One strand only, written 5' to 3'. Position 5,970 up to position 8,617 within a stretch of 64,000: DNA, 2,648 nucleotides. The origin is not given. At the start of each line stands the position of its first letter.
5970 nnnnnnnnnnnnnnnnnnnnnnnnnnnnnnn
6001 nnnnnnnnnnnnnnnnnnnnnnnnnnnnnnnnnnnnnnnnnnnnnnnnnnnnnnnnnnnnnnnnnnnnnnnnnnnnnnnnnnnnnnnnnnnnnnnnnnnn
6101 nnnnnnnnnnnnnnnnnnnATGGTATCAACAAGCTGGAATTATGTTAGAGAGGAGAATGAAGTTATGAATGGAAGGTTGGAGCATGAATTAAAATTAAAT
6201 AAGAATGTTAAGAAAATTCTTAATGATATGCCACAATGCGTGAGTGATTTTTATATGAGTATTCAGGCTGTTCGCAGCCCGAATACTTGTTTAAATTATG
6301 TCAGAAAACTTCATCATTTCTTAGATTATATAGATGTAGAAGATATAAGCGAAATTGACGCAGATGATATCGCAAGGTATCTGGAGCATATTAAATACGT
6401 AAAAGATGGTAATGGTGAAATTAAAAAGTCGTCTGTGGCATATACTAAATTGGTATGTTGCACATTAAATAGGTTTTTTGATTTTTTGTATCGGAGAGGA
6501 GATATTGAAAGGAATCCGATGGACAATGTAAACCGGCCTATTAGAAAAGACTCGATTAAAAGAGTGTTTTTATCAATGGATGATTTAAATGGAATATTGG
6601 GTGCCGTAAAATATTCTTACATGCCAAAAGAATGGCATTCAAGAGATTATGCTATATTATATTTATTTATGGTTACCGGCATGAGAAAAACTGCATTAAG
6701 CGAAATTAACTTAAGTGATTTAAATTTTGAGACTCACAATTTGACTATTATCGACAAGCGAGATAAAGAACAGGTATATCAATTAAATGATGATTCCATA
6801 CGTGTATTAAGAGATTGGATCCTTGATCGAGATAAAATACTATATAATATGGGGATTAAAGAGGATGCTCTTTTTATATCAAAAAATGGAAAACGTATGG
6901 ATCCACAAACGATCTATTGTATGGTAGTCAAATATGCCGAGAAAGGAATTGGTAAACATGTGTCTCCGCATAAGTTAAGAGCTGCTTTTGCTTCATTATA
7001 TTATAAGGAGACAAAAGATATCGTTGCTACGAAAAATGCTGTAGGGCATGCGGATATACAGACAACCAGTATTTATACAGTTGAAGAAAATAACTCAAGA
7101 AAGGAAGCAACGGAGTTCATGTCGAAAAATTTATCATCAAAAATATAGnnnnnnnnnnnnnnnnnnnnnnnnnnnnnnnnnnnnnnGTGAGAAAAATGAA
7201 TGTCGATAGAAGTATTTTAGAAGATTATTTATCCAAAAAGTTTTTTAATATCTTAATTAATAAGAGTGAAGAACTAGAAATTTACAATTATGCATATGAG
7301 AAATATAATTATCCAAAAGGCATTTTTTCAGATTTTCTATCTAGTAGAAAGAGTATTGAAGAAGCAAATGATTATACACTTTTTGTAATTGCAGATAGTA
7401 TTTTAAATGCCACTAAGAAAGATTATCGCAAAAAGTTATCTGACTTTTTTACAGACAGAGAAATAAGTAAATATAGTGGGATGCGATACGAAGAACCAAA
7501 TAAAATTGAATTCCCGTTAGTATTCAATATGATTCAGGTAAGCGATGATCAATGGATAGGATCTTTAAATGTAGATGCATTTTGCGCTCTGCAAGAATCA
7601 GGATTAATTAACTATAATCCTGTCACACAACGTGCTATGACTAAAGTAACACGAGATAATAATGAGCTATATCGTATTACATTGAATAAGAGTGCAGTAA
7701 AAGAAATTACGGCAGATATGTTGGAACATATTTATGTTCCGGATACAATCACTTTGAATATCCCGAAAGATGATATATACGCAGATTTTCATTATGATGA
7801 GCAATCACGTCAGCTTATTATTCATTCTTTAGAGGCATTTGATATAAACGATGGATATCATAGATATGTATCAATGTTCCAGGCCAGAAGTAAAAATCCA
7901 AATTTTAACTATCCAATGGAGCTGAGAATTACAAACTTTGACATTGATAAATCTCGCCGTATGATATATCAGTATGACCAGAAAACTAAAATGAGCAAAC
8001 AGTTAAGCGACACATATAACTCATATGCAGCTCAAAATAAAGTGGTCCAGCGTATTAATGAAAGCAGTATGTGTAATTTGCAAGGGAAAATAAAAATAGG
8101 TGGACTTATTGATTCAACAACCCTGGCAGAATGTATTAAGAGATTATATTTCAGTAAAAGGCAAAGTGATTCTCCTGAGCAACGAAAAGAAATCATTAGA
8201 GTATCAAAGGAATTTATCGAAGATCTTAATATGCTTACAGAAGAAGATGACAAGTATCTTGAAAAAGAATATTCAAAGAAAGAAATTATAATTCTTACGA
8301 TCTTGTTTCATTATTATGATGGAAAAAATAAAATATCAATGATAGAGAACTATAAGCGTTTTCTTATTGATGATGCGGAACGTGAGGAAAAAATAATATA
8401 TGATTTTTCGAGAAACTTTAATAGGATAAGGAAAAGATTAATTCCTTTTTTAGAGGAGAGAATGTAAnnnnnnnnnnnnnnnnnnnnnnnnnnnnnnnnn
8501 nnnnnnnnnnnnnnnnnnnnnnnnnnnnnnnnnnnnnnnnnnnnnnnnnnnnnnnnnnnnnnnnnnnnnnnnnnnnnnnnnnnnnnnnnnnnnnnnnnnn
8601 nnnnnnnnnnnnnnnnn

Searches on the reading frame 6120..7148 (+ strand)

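Call 68: search_protein_families(library=pfam, proteins=[window:6120-7148:+], max_evalue=0.1)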
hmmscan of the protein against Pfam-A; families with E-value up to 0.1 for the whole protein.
window:6120-7148:+ (342 aa): 4 families
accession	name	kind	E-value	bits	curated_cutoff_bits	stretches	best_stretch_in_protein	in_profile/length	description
PF00589.27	Phage_integrase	-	9.2e-27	94.3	27.1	1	151-322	3-168/172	Phage integrase family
PF02899.23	Phage_int_SAM_1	-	1.5e-09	38.4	22.3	1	45-127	7-83/83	Phage integrase, N-terminal SAM-like domain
PF13495.12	Phage_int_SAM_4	-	0.0052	17.6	27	1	53-93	15-55/85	Phage integrase, N-terminal SAM-like domain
PF23198.2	PDE8A_N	-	0.062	13.6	29.6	0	48-93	37-82/147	PDE8A-like, N-terminal domain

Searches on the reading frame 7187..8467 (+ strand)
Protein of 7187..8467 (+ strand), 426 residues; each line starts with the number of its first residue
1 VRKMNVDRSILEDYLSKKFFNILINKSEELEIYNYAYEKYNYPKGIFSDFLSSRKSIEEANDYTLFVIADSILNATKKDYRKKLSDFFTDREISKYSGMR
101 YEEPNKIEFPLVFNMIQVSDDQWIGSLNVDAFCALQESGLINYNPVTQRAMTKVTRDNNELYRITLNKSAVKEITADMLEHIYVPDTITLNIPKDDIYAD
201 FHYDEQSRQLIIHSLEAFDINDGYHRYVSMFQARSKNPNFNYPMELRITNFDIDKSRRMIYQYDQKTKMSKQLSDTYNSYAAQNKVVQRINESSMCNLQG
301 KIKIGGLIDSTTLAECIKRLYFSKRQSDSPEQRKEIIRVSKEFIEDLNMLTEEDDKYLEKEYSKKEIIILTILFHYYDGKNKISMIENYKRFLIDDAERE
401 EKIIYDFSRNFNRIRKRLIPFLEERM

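Call 16: search_protein_families(library=pfam, proteins=[window:7187-8467:+])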
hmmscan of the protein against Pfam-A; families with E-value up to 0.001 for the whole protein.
window:7187-8467:+ (426 aa): 1 family
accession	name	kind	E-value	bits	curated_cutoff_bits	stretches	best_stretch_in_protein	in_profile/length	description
PF14072.11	DndB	-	1.8e-07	31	29.1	1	150-364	36-254/338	DNA-sulfur modification-associated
